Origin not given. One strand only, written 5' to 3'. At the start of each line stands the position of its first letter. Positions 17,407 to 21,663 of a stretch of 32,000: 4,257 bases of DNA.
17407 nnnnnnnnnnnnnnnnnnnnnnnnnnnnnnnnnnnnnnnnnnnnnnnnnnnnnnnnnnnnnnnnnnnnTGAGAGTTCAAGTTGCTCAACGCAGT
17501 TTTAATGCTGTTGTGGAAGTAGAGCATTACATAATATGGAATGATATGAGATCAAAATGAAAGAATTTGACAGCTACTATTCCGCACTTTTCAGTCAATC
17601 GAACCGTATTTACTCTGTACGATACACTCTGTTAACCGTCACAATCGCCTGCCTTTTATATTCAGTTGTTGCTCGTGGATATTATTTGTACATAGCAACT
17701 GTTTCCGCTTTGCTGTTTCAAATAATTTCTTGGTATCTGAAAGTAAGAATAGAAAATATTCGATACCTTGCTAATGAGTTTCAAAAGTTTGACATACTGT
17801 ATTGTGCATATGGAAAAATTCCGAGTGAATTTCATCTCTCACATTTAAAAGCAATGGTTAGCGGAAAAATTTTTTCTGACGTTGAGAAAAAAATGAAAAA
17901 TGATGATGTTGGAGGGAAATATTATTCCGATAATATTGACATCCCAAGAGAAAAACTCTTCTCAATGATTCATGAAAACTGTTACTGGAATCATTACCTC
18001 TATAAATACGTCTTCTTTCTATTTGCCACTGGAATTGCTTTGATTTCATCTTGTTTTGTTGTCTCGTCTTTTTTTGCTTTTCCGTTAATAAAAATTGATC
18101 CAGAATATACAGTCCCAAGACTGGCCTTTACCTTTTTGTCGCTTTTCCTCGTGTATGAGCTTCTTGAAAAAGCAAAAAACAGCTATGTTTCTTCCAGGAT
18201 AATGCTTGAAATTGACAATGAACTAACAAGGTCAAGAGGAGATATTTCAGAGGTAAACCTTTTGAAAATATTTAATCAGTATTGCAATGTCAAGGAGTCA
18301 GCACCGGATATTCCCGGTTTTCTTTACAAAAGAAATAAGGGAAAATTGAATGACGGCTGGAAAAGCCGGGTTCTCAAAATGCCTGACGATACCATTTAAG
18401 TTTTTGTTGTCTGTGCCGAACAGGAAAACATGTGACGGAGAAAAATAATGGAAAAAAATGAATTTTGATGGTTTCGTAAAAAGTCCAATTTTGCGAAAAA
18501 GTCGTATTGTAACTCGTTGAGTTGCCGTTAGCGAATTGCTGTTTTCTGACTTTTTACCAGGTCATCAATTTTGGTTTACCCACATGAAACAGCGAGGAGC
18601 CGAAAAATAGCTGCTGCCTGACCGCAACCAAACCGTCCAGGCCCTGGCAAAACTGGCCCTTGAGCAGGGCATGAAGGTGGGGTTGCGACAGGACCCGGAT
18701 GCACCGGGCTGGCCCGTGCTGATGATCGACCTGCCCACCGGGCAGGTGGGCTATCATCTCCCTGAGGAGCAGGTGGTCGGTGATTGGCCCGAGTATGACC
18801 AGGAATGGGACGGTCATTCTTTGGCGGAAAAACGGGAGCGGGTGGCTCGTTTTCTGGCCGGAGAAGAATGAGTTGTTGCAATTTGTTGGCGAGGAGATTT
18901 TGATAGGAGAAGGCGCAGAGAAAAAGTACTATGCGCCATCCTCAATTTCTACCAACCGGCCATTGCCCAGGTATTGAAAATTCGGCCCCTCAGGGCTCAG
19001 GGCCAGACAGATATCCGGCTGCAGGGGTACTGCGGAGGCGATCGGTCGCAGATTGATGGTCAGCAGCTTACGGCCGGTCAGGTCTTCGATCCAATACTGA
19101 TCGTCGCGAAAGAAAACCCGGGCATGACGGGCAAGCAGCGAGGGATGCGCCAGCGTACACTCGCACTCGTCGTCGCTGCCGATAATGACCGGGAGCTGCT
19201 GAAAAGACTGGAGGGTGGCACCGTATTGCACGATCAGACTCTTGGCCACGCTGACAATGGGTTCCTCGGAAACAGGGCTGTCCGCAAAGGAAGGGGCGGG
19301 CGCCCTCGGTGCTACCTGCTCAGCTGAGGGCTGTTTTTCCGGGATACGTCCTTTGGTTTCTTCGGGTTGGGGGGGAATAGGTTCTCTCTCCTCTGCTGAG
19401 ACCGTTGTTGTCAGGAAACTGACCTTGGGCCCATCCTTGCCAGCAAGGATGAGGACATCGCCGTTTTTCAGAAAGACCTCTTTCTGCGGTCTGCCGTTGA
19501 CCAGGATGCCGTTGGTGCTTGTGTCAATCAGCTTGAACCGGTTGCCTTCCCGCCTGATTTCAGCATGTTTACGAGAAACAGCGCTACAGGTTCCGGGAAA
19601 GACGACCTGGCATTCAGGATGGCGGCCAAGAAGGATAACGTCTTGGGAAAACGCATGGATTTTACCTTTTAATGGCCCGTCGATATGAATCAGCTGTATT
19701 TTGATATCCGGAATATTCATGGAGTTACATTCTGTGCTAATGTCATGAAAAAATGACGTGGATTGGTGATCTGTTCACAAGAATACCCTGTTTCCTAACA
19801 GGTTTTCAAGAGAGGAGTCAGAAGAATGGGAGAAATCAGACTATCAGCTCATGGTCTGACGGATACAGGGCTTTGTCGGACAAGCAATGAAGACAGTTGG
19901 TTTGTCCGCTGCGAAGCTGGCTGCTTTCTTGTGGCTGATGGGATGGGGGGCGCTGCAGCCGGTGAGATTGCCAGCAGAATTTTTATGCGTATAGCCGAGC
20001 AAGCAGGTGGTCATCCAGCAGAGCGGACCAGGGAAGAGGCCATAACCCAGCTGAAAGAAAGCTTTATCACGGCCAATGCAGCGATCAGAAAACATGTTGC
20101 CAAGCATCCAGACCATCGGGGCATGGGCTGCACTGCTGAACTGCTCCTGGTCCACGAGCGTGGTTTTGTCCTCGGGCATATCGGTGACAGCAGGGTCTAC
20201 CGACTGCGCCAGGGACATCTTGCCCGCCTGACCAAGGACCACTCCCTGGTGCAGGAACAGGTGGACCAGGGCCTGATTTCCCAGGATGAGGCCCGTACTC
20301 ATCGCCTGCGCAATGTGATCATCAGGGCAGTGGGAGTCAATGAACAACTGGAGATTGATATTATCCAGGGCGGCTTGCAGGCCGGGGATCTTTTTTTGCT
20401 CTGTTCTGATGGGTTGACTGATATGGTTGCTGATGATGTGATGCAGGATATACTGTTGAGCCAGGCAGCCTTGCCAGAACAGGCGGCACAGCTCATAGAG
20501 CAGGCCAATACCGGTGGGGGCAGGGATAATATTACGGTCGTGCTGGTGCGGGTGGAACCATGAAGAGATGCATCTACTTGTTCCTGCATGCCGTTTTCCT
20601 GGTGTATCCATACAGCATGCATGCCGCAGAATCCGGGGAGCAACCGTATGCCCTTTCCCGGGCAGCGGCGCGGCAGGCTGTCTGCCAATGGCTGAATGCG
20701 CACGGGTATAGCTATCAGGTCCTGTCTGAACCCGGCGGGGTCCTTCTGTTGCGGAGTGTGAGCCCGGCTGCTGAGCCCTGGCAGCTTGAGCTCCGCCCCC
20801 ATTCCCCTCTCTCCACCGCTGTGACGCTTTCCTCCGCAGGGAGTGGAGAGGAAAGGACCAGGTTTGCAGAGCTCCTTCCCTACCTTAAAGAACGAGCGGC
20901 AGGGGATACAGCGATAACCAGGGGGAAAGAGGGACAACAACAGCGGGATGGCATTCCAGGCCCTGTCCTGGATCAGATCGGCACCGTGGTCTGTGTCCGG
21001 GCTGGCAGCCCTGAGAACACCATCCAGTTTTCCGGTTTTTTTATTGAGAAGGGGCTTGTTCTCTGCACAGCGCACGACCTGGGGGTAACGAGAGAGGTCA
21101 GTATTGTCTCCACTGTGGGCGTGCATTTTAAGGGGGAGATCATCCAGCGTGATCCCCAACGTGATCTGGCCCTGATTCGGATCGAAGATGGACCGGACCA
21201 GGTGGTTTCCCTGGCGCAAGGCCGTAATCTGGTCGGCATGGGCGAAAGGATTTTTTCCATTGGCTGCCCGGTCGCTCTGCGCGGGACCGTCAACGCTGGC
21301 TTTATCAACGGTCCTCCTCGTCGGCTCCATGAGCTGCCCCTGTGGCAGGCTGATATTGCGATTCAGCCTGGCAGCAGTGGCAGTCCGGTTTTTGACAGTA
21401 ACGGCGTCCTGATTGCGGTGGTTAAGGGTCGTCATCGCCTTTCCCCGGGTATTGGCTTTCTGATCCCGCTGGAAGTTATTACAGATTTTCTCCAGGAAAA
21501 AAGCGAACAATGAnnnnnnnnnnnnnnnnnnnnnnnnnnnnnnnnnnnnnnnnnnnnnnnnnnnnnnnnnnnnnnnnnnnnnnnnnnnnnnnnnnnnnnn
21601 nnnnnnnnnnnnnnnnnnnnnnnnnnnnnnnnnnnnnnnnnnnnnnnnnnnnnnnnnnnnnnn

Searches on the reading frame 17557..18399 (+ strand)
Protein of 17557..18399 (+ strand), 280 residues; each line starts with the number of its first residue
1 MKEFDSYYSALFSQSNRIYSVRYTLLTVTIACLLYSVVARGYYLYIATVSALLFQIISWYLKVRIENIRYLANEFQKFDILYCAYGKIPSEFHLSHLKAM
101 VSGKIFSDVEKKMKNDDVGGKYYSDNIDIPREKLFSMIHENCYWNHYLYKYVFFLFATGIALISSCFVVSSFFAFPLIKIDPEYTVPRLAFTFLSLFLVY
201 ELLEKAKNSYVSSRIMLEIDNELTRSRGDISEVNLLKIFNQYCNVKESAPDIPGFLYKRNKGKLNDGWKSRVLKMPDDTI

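Call 8: search_protein_families(library=pfam, proteins=[window:17557-18399:+], max_evalue=0.01)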
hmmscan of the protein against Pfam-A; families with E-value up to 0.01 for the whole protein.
window:17557-18399:+ (280 aa): 1 family
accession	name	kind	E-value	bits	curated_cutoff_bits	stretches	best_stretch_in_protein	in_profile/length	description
PF18159.6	S_4TM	-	1.4e-05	25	26.9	1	10-264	21-280/291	SMODS-associating 4TM effector domain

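Call 41: search_protein_families(library=ncbifam, proteins=[window:17557-18399:+], max_evalue=0.01)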
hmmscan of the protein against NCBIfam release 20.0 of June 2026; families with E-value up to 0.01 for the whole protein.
window:17557-18399:+ (280 aa): 0 families

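Call 42: search_protein_families(library=padloc, proteins=[window:17557-18399:+], max_evalue=0.01)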
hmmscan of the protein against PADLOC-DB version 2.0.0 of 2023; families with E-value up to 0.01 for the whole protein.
window:17557-18399:+ (280 aa): 3 families
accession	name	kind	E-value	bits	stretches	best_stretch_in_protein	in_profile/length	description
PDLC00724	Effector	-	1.3e-10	38.9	1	6-270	14-274/287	4TM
PDLC02434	Aga2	-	0.00018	18.9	1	60-138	175-259/370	-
PDLC00722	Effector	-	0.00024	18.2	1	213-262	237-286/310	4TM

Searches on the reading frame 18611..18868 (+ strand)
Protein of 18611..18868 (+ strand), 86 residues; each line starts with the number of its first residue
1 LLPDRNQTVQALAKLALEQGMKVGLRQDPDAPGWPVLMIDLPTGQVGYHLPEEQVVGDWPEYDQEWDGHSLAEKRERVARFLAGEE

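Call 59: search_protein_families(library=padloc, proteins=[window:18611-18868:+], max_evalue=0.001)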
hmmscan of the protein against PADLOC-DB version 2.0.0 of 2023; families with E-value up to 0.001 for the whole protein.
window:18611-18868:+ (86 aa): 0 families

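Call 60: search_protein_families(library=pfam, proteins=[window:18611-18868:+], max_evalue=0.001)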
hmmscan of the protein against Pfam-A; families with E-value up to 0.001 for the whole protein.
window:18611-18868:+ (86 aa): 1 family
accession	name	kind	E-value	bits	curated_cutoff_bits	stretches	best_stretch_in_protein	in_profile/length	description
PF25311.1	WDGH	-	3.7e-05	24.4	27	1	32-79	45-95/97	WDGH domain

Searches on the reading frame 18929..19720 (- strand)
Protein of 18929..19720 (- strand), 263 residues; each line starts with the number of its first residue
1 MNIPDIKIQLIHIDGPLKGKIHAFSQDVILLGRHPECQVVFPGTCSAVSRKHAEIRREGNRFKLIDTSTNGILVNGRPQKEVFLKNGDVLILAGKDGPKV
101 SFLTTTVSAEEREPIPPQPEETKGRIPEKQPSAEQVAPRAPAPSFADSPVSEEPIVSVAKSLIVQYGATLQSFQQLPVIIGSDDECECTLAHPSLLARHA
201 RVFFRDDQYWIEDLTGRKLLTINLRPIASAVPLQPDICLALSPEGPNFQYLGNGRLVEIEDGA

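Call 8: search_protein_families(library=pfam, proteins=[window:18929-19720:-], max_evalue=0.01)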
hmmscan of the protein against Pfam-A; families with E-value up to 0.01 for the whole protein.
window:18929-19720:- (263 aa): 2 families
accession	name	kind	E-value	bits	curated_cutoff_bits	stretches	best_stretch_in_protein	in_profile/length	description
PF00498.31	FHA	-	7.9e-26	90.7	20.7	2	30-92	2-66/67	FHA domain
PF16697.10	Yop-YscD_cpl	-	1.4e-14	54.5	33.2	2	13-90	3-81/94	Inner membrane component of T3SS, cytoplasmic domain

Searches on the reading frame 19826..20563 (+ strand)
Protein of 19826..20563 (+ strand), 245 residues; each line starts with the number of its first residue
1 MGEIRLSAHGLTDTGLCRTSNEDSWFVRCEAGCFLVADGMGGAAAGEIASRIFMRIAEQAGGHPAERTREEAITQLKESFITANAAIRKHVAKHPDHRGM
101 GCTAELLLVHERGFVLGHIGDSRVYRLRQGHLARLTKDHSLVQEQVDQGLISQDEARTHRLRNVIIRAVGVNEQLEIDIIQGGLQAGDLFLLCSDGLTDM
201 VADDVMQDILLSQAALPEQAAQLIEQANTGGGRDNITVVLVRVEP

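Call 8: search_protein_families(library=pfam, proteins=[window:19826-20563:+], max_evalue=0.01)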
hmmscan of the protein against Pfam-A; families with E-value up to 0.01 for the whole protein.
window:19826-20563:+ (245 aa): 3 families
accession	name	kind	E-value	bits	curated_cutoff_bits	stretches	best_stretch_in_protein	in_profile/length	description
PF13672.11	PP2C_2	-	6.3e-15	55.7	24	1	19-203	10-180/209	Protein phosphatase 2C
PF00481.26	PP2C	-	3.5e-11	43.7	20.3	1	30-141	33-142/255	Protein phosphatase 2C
PF07228.17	SpoIIE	-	6.9e-05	23.3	25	1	167-243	103-191/192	Stage II sporulation protein E (SpoIIE)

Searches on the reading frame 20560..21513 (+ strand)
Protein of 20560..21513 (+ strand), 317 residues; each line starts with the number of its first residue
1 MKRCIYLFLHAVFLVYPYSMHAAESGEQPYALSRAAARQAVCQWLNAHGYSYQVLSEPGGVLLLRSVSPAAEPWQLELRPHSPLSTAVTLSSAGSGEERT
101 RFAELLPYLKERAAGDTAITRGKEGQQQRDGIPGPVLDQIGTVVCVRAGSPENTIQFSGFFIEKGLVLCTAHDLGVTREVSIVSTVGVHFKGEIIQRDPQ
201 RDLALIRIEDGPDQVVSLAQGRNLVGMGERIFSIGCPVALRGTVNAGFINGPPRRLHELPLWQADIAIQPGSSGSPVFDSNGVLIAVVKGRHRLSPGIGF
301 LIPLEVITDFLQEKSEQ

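Call 8: search_protein_families(library=pfam, proteins=[window:20560-21513:+], max_evalue=0.01)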
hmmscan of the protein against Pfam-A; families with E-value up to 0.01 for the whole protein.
window:20560-21513:+ (317 aa): 1 family
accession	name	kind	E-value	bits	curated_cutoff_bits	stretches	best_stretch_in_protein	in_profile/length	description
PF13365.12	Trypsin_2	-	8.7e-18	65.9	27.6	1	158-287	2-144/144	Trypsin-like peptidase domain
